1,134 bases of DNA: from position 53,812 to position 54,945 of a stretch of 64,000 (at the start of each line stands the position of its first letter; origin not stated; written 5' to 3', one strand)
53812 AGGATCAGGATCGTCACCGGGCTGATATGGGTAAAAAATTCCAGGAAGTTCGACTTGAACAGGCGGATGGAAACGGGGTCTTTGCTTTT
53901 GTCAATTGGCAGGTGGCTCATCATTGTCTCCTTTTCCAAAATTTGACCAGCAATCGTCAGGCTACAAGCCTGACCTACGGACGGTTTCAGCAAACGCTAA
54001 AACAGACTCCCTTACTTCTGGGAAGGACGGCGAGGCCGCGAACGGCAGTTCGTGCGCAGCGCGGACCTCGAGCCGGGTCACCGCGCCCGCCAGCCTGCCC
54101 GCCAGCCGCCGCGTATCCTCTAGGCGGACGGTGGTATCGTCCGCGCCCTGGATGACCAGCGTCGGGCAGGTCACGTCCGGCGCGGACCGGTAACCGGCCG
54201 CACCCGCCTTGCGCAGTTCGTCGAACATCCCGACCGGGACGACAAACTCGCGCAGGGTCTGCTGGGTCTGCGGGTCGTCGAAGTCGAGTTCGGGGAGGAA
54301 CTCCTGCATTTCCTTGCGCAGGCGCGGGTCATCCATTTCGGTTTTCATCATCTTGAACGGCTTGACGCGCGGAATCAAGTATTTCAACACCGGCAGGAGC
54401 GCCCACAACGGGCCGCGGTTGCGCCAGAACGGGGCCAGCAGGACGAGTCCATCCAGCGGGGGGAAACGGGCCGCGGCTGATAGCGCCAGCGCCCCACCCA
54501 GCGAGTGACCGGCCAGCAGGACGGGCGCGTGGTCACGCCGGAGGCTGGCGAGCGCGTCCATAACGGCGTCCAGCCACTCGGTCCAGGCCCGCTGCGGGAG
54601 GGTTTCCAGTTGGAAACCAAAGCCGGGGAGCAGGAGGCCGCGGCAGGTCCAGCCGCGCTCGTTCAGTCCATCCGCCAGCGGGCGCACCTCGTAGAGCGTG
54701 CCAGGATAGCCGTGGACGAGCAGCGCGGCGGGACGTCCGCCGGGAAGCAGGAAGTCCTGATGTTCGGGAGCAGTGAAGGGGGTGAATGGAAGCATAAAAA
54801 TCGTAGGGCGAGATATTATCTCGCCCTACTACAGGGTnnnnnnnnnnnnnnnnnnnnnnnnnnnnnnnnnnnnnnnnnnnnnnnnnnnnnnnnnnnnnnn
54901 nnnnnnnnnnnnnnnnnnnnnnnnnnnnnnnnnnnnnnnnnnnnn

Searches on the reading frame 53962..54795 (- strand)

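Call 101: search_protein_families(library=pfam, proteins=[window:53962-54795:-], max_evalue=0.0001)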
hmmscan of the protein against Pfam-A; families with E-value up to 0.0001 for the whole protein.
window:53962-54795:- (277 aa): 5 families
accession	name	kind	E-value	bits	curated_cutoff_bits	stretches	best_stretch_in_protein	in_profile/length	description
PF12146.15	Hydrolase_4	-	9.2e-21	74.7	27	1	24-244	7-226/239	Serine aminopeptidase, S33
PF12697.13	Abhydrolase_6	-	2.8e-17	64.5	26.3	1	25-254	2-209/217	Alpha/beta hydrolase family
PF00561.26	Abhydrolase_1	-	1.4e-14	54.8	25.8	1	25-248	4-238/245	alpha/beta hydrolase fold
PF00975.26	Thioesterase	-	1.5e-05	25.8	26.4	1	40-110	19-86/226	Thioesterase domain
PF03959.19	FSH1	-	9.7e-05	22.6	21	0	178-254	131-205/211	Serine hydrolase (FSH1)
